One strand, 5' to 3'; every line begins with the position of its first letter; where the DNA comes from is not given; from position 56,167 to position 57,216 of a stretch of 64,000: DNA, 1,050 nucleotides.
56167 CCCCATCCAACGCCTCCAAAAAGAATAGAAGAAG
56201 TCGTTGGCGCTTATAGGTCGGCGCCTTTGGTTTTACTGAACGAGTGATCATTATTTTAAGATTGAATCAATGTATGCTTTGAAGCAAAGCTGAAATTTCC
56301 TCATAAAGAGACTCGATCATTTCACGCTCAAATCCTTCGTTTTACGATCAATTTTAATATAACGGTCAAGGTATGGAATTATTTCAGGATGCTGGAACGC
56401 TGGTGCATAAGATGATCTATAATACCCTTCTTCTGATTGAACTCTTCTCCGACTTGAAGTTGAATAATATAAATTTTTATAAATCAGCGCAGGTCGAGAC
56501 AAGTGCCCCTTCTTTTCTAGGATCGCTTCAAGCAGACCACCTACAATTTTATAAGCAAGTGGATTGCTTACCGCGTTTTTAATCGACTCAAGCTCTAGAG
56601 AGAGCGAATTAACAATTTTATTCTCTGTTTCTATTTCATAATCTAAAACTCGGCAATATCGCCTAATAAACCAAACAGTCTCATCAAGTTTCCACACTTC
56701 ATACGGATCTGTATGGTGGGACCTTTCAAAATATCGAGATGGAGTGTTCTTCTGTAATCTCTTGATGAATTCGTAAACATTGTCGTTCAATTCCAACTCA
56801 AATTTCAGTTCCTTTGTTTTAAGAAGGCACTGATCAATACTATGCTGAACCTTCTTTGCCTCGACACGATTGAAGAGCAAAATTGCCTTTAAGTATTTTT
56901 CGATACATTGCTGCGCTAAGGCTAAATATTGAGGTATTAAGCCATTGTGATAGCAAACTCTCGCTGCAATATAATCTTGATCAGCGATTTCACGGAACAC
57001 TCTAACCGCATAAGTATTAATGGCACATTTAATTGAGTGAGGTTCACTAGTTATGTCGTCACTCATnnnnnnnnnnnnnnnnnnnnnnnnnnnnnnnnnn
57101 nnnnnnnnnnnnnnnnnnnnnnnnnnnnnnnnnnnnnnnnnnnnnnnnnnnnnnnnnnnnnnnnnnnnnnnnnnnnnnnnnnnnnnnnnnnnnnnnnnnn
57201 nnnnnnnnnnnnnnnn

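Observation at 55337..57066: AT-rich HEPN + Panacea-DUF488 pair embedded in the cluster: candidate toxin-antitoxin-like module with an unusual fusion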

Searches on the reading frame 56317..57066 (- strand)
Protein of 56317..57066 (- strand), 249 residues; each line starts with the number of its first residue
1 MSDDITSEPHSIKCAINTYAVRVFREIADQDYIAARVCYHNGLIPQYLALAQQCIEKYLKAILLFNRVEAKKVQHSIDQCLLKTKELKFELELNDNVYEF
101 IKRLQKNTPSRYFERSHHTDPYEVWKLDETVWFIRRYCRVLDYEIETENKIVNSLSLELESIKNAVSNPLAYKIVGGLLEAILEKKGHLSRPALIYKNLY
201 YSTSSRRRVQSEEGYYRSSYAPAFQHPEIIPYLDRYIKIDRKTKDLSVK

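Call 3: search_protein_families(library=pfam, proteins=[window:56317-57066:-], max_evalue=1)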
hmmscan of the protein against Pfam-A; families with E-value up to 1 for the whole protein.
window:56317-57066:- (249 aa): 1 family
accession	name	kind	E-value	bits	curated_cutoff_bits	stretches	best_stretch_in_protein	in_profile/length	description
PF05168.19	HEPN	-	8.5e-11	42.5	22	1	22-117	2-94/117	HEPN domain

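Call 5: search_protein_families(library=padloc, proteins=[window:56317-57066:-], max_evalue=0.01)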
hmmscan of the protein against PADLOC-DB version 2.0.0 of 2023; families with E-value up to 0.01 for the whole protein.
window:56317-57066:- (249 aa): 0 families

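Call 6: search_protein_families(library=ncbifam, proteins=[window:56317-57066:-], max_evalue=0.01)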
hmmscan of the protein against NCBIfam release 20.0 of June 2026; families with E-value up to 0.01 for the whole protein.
window:56317-57066:- (249 aa): 0 families

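Call 18: find_homologous_proteins(query=window:56317-57066:-)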
Query window:56317-57066:- (249 aa): 472 proteins with E <= 0.001 among 855 candidates; the best 120 are listed.
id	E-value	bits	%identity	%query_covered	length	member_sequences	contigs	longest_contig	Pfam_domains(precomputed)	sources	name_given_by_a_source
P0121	5.3e-162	555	100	100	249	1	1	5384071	PF05168.20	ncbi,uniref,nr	ncbi:HEPN domain-containing protein [Coraliomargarita algicola]|uniref:HEPN domain-containing protei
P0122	1.2e-105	370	69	96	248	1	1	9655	PF05168.20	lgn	-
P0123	3.2e-84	300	56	97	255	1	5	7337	PF05168.20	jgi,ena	jgi:HEPN domain-containing protein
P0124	4.7e-55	204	45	92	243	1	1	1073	-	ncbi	-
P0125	7.8e-55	204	43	92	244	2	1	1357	-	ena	-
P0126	1.1e-54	203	43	93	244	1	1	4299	PF05168.20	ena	-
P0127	2.8e-54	202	44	92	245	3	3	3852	-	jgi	-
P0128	1.1e-53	200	46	92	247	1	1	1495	-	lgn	-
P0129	6.5e-53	197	42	93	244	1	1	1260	-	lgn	-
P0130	7.9e-53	197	43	93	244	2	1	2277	PF05168.20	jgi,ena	-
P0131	3.8e-52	195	42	93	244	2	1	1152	PF05168.20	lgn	-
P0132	8.9e-52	194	43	94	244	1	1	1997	-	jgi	jgi:hypothetical protein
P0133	1.6e-51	193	43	94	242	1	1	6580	PF05168.20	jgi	jgi:HEPN domain-containing protein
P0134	2.2e-51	192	42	93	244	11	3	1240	-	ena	-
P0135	3.0e-51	192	43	92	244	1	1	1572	-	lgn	-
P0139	2.6e-50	189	44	90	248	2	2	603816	PF05168.20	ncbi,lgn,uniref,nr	ncbi:HEPN domain-containing protein [Marinobacter nauticus]|uniref:HEPN domain-containing protein n=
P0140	1.3e-49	187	44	95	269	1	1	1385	PF05168.20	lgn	-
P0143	9.0e-49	184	43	91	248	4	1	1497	PF05168.20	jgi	jgi:HEPN domain-containing protein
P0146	1.4e-48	183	44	91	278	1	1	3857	PF05168.20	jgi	jgi:HEPN domain-containing protein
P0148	3.6e-48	182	42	89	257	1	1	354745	PF05168.20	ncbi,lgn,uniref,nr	ncbi:HEPN domain-containing protein [Marinobacter pelagius]|uniref:HEPN domain-containing protein n=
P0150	9.0e-48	181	44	86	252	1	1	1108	PF05168.20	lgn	-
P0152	1.3e-47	180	43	92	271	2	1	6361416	PF05168.20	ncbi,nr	ncbi:hypothetical protein ACZ75_03910 [Massilia sp. NR 4-1]|nr:hypothetical protein ACZ75_03910 [Mas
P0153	1.4e-47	180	43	91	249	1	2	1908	PF05168.20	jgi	jgi:HEPN domain-containing protein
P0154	1.5e-47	180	42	89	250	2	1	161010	PF05168.20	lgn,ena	-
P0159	2.3e-47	179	40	93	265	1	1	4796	PF05168.20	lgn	-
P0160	5.4e-47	178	43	90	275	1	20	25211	PF05168.20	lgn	-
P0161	5.9e-47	178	44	82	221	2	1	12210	PF05168.20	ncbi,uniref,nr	ncbi:HEPN domain-containing protein [Marinobacter sp. ELB17]|uniref:HEPN domain-containing protein n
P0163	8.2e-47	177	42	94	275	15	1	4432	PF05168.20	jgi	jgi:HEPN domain-containing protein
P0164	8.6e-47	177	42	94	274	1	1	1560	PF05168.20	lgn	-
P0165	1.3e-46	177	42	90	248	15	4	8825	PF05168.20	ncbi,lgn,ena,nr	ncbi:MAG: HEPN domain-containing protein [Nitrosomonas sp.]|nr:HEPN domain-containing protein [Nitro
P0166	1.3e-46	177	41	93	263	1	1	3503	PF05168.20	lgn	-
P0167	1.4e-46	177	42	89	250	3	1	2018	PF05168.20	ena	-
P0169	2.0e-46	176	41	94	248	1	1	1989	PF05168.20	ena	-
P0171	4.2e-46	175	41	93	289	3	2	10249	PF05168.20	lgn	-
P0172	4.8e-46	175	40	94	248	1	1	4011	PF05168.20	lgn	-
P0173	5.5e-46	175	38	94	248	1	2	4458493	PF05168.20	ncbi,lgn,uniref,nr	ncbi:hypothetical protein GEOBRER4_n1980 [Citrifermentans bremense]|uniref:HEPN domain-containing pr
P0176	8.5e-46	174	41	86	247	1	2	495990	PF05168.20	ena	-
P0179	1.6e-45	173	41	93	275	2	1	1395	PF05168.20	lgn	-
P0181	3.2e-45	172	41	91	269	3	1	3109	PF05168.20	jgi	jgi:HEPN domain-containing protein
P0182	3.3e-45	172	41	92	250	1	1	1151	PF05168.20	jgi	jgi:HEPN domain-containing protein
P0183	3.5e-45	172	41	88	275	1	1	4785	PF05168.20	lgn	-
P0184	4.5e-45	172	40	93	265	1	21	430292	PF05168.20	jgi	jgi:HEPN domain-containing protein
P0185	1.0e-44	171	41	89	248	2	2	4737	PF05168.20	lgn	-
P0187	1.1e-44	171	42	90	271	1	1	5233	PF05168.20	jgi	jgi:HEPN domain-containing protein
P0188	1.1e-44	171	46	78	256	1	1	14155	PF05168.20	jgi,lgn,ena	-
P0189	1.2e-44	170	43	88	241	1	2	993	PF05168.20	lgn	-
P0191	1.5e-44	170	40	95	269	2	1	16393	PF05168.20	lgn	-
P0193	2.1e-44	170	41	92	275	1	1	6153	PF05168.20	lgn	-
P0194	2.2e-44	170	40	93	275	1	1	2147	PF05168.20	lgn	-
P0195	2.6e-44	169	40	91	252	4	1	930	PF05168.20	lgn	-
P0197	3.6e-44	169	40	93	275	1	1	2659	PF05168.20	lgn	-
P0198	4.4e-44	169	40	93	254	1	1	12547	PF05168.20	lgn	-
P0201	4.8e-44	168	41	90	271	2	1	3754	PF05168.20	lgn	-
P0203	1.0e-43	167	41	92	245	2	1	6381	PF05168.20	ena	-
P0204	1.2e-43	167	38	94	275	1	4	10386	PF05168.20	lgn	-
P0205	1.3e-43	167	37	95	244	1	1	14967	PF05168.20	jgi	jgi:HEPN domain-containing protein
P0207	3.9e-43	165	41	90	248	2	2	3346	PF05168.20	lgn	-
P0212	8.5e-43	164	41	92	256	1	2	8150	PF05168.20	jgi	jgi:HEPN domain-containing protein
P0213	8.8e-43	164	41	89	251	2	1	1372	PF05168.20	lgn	-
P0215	9.9e-43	164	42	86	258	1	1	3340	PF05168.20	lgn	-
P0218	1.5e-42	164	40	93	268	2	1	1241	PF05168.20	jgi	jgi:tetratricopeptide (TPR) repeat protein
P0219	2.5e-42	163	39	95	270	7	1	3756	PF05168.20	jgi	-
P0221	3.0e-42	163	40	91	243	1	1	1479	PF05168.20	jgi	jgi:HEPN domain-containing protein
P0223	3.4e-42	162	41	91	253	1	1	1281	PF05168.20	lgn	-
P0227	6.9e-42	161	39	91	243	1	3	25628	PF05168.20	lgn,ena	-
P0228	7.1e-42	161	40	89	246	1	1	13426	PF05168.20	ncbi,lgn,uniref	ncbi:HEPN domain-containing protein [Methylophaga sp.]|uniref:HEPN domain-containing protein n=1 Tax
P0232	1.0e-41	161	39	92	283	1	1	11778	PF05168.20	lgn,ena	-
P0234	2.4e-41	160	39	92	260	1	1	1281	PF05168.20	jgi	jgi:HEPN domain-containing protein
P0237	4.7e-41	159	41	89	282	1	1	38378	PF05168.20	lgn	-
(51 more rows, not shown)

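Call 19: find_encoding_contigs(protein=P0122, flank=8000, max_places=3)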
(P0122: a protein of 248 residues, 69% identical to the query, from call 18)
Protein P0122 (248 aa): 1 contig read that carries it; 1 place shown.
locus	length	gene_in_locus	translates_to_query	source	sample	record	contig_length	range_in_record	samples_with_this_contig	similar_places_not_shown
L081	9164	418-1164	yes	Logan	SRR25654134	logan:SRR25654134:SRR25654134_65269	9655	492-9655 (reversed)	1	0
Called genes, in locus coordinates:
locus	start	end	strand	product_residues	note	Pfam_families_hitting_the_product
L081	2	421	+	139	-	?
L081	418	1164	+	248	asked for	PF05168:HEPN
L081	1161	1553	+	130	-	PF14216:DUF4326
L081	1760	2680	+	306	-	PF07751:Abi_2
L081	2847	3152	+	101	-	PF13749:HATPase_c_4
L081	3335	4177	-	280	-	PF00950:ABC-3, PF01032:FecCD (weak)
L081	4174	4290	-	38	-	-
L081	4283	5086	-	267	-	PF02463:SMC_N (faint), PF00005:ABC_tran, PF13304:AAA_21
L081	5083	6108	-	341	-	PF01297:ZnuA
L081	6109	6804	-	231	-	PF01351:RNase_HII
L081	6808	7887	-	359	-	PF00437:T2SSE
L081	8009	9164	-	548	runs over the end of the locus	?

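Call 20: find_encoding_contigs(protein=P0123, flank=8000, max_places=3)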
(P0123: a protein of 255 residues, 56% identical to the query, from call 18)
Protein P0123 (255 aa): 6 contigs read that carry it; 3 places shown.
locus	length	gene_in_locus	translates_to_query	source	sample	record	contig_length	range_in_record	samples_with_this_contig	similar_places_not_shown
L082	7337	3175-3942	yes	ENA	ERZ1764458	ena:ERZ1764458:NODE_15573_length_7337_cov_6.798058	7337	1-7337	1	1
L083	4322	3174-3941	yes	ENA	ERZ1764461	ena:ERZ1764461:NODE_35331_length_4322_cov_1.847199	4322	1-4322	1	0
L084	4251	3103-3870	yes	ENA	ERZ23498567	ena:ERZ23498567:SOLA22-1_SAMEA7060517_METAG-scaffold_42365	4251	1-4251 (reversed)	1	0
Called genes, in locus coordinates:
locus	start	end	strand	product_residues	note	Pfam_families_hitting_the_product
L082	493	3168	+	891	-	PF20464:MmeI_N, PF20465:MmeI_hel, PF20473:MmeI_Mtase, PF20466:MmeI_TRD, PF20467:MmeI_C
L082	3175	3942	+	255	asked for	PF05168:HEPN (weak)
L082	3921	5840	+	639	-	PF00270:DEAD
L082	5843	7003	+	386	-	PF10544:T5orf172, PF13455:MUG113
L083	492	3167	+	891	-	PF20464:MmeI_N, PF20465:MmeI_hel, PF20473:MmeI_Mtase, PF20466:MmeI_TRD, PF20467:MmeI_C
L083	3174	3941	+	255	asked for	PF05168:HEPN (weak)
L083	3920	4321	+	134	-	?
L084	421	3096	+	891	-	PF20464:MmeI_N, PF20465:MmeI_hel, PF20473:MmeI_Mtase, PF20466:MmeI_TRD, PF20467:MmeI_C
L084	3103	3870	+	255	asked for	PF05168:HEPN (weak)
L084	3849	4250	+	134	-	?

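Call 21: find_encoding_contigs(protein=P0139, flank=8000, max_places=3)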
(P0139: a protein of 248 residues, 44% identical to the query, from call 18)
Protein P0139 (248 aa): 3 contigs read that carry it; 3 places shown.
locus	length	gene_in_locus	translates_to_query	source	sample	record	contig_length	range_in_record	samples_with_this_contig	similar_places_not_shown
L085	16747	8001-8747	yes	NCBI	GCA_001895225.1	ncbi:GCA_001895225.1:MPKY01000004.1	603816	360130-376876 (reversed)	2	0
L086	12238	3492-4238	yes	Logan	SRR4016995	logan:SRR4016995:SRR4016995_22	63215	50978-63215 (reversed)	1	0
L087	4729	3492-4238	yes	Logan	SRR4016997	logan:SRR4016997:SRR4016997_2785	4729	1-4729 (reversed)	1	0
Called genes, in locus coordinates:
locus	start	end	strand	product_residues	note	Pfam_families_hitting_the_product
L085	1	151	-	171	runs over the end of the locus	PF01252:Peptidase_A8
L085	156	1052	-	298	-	PF01545:Cation_efflux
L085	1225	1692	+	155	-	-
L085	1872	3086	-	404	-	PF00872:Transposase_mut, PF10551:MULE (faint)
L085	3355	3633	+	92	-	PF05015:HigB-like_toxin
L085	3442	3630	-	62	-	-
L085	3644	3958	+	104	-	PF01381:HTH_3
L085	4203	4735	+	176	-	PF00589:Phage_integrase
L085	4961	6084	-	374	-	PF01527:HTH_Tnp_1, PF13518:HTH_28 (faint), PF13551:HTH_29 (faint), PF13276:HTH_21, PF00665:rve, PF13683:rve_3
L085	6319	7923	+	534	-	PF00005:ABC_tran, PF02463:SMC_N (weak), PF13175:AAA_15 (faint), PF13166:AAA_13 (faint), PF13304:AAA_21, PF14491:DUF4435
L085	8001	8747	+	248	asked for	PF05168:HEPN (weak)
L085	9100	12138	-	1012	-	PF00873:ACR_tran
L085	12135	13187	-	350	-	PF00364:Biotin_lipoyl (faint), PF25917:BSH_RND (weak), PF25876:HH_MFP_RND (weak)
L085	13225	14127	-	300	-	PF12146:Hydrolase_4, PF12697:Abhydrolase_6, PF00561:Abhydrolase_1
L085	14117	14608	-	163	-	PF13622:4HBT_3, PF03061:4HBT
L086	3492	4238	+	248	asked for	PF05168:HEPN (weak)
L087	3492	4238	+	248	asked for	PF05168:HEPN (weak)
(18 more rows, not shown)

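Call 48: find_related_loci(query=A4, collection=metagenome_contigs, flank=7000)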
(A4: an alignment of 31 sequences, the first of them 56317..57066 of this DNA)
Query A4 (249 aa) in metagenome_contigs; peptide patterns used: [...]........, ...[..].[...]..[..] (x = any residue, [..] = any of these).
600 stretches matched a pattern (row limit reached: there are more); 341 encode a relative of the query (tblastn E <= 1e-3); the best 80 are kept; 80 distinct loci.
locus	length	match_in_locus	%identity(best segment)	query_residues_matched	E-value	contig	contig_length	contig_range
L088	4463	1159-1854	42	11-241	1e-55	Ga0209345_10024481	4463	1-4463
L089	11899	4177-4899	42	7-245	3e-55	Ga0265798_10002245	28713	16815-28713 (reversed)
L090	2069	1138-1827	43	11-239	8e-56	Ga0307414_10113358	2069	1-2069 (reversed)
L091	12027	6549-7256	43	6-239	4e-53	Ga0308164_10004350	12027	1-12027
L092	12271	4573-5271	41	12-242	5e-51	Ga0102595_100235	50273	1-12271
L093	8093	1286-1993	42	7-239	1e-50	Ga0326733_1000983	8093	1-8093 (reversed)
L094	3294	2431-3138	39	6-239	3e-50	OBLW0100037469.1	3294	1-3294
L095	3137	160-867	39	6-239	3e-50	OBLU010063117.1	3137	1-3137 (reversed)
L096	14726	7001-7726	41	4-245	2e-50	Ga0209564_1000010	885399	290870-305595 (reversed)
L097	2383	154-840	40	16-242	2e-50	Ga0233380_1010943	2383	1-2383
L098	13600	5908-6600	38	16-246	2e-49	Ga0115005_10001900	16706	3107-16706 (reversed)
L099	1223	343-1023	42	12-237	3e-52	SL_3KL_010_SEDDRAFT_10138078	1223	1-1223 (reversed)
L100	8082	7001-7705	38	11-244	2e-49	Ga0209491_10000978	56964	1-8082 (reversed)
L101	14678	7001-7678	41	16-239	3e-49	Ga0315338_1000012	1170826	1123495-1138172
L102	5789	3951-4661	40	7-241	3e-49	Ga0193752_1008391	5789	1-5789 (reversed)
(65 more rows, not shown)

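Call 62: search_protein_families(library=phrogs, proteins=[window:56317-57066:-], max_evalue=0.001)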
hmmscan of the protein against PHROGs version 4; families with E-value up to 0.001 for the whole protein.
window:56317-57066:- (249 aa): 0 families

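Call 81: search_solved_structures(query=A4, max_evalue=1, show_alignments=2)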
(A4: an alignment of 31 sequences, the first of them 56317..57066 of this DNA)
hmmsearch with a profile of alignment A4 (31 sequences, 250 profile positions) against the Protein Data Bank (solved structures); distinct sequences matched with E-value up to 1: 1.
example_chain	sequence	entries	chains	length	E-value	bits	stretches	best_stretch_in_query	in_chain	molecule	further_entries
8eoz_B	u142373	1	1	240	0.076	15.5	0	216-241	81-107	C3HR3_4r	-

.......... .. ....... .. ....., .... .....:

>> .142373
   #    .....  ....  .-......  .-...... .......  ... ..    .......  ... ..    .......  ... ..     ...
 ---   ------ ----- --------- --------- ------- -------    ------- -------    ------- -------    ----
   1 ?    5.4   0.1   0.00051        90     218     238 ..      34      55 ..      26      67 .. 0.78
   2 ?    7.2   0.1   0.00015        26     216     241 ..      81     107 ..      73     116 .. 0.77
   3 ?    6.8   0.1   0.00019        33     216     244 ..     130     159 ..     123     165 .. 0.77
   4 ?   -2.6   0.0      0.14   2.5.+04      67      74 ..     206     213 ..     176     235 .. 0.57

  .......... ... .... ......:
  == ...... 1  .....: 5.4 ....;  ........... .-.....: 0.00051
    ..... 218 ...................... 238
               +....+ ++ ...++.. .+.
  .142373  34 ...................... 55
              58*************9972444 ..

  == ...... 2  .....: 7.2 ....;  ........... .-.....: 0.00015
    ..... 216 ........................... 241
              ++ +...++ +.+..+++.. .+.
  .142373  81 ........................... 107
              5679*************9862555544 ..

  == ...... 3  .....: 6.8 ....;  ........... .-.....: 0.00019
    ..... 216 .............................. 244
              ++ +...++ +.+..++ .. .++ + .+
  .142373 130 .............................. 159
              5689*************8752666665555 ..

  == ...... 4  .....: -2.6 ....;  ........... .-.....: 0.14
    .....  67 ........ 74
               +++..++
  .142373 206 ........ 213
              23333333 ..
